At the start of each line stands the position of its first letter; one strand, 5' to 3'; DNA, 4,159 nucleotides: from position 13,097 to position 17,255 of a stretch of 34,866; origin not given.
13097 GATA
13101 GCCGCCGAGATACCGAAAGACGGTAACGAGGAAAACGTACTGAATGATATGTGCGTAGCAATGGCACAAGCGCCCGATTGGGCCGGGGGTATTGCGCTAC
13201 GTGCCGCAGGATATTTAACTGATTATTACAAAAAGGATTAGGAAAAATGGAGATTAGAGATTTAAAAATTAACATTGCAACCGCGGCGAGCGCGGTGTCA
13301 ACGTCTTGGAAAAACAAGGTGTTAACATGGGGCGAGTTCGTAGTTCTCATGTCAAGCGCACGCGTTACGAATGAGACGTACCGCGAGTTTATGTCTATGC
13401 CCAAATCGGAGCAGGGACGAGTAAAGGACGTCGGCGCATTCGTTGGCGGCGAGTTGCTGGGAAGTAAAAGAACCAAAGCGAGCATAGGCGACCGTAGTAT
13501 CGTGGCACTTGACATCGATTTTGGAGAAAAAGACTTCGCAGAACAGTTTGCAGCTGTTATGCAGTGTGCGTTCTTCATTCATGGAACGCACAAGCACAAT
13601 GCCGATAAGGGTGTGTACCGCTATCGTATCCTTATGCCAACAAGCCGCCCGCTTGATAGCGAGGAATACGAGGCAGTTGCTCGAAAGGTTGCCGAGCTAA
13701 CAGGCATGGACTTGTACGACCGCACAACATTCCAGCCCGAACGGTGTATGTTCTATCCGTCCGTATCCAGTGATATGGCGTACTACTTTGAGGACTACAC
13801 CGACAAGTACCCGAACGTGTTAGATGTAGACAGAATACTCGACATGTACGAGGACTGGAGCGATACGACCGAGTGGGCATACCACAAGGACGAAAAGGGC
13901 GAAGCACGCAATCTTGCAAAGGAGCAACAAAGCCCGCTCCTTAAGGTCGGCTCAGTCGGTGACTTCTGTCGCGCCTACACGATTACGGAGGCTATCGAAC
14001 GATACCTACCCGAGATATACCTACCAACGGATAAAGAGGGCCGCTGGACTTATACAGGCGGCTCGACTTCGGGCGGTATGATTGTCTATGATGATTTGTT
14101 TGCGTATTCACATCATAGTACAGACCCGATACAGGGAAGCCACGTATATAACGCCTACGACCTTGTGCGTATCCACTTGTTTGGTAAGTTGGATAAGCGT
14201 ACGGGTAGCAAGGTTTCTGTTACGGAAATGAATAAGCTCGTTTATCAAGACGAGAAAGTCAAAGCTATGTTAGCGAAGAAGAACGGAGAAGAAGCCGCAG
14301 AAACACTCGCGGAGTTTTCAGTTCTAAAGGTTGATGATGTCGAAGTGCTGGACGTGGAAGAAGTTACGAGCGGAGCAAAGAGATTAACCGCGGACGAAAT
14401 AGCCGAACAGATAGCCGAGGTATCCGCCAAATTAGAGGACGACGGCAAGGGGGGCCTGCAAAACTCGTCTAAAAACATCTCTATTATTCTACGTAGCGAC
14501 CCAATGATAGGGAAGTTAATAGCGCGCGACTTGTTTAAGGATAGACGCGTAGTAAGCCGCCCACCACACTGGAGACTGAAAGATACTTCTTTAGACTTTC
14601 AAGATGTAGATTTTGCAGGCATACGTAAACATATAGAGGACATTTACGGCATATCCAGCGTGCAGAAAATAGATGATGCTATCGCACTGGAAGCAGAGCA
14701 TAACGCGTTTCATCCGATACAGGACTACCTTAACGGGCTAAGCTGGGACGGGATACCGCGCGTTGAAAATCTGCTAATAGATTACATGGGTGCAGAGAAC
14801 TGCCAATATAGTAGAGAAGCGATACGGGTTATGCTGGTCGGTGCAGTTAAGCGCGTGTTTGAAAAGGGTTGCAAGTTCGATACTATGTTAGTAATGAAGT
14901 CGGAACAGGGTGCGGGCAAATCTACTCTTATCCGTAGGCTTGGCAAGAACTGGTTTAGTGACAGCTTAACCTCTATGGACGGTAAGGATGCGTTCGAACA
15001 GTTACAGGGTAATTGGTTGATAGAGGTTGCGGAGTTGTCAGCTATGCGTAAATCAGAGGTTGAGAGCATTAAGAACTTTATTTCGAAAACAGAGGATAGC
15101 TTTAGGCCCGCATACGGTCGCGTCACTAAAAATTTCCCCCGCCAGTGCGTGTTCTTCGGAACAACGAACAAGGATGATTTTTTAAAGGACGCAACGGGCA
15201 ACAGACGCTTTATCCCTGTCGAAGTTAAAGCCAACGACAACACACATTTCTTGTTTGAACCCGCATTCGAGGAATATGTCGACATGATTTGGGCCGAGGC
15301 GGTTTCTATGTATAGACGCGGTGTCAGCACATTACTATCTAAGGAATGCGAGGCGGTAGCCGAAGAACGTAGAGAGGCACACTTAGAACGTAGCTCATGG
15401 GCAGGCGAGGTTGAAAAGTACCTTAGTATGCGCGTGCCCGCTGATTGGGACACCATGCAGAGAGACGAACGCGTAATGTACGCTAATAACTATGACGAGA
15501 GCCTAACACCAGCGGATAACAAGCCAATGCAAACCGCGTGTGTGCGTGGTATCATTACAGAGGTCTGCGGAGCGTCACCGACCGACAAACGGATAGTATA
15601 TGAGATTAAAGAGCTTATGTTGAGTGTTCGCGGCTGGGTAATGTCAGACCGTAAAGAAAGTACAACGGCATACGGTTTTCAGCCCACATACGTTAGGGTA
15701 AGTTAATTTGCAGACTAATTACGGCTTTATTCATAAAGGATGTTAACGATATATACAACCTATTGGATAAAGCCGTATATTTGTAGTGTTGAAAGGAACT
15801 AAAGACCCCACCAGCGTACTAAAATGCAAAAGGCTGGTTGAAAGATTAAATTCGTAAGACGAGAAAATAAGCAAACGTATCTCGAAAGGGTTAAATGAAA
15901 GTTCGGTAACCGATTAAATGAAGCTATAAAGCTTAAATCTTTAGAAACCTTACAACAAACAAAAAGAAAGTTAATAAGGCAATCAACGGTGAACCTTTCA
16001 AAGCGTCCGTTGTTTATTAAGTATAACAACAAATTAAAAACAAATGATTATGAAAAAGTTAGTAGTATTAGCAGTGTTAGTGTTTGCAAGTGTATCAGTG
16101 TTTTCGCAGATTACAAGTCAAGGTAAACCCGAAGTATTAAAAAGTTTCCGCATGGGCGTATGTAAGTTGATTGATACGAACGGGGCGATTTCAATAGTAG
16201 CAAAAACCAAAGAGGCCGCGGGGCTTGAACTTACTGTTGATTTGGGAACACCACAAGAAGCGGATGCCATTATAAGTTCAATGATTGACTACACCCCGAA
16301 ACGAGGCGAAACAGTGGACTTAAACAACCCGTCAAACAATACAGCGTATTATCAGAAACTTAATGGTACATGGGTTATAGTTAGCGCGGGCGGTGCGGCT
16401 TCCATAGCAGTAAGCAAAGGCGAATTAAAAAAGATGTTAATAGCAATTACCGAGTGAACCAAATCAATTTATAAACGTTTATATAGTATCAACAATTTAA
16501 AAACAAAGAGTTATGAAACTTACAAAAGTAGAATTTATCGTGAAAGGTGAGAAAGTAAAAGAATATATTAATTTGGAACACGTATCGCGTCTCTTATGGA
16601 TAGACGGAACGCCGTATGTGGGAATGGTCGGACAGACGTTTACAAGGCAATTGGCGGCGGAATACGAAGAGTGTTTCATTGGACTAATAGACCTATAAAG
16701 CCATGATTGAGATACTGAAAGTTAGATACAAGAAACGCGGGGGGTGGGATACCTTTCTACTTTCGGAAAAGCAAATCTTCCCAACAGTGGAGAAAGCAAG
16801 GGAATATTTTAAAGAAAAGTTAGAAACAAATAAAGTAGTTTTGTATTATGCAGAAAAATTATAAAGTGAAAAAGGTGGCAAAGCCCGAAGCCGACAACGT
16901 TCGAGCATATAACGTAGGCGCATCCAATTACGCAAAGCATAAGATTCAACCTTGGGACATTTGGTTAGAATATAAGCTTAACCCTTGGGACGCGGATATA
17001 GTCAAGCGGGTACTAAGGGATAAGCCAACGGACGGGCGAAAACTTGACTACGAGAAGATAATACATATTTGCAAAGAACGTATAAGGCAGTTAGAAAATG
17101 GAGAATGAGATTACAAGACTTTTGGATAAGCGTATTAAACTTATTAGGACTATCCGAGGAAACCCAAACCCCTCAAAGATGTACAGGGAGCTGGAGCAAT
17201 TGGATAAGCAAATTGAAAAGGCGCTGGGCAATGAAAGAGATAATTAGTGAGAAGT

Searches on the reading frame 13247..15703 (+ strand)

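Call 29: search_protein_families(library=phrogs, proteins=[window:13247-15703:+], max_evalue=0.001)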
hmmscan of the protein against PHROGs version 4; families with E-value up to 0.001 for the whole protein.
window:13247-15703:+ (819 aa): 10 families
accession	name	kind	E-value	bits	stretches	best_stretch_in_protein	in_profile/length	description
phrog_256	-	DNA, RNA and nucleotide metabolism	6.8e-265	882.5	1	5-818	3-795/798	DNA helicase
phrog_1313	-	DNA, RNA and nucleotide metabolism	5.1e-129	432.8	1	335-818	74-555/568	DNA helicase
phrog_9765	-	DNA, RNA and nucleotide metabolism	3.1e-93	314.3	1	4-397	17-410/939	DNA primase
phrog_15962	-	DNA, RNA and nucleotide metabolism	8.4e-57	194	1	473-719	473-727/835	DNA primase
phrog_2249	-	DNA, RNA and nucleotide metabolism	2.3e-43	149.9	1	480-728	469-713/802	DNA primase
phrog_36873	-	DNA, RNA and nucleotide metabolism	1.2e-39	136.9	1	469-728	471-726/1082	DNA helicase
phrog_16593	-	DNA, RNA and nucleotide metabolism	4.1e-37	129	1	474-712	487-726/823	DNA primase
phrog_3228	-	DNA, RNA and nucleotide metabolism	3.4e-15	56.4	1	16-178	17-186/766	replicative helicase-primase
phrog_4630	-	DNA, RNA and nucleotide metabolism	9.2e-15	55.3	1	499-661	195-366/581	DNA primase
phrog_1156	-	DNA, RNA and nucleotide metabolism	6.4e-05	22.7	1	545-727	558-760/855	DNA primase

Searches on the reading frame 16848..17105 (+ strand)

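Call 29: search_protein_families(library=phrogs, proteins=[window:16848-17105:+], max_evalue=0.001)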
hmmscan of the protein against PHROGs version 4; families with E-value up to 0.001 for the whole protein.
window:16848-17105:+ (86 aa): 1 family
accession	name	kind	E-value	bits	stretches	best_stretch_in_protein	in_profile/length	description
phrog_5839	-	unknown function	0.00079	20.4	1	21-81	6-66/128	-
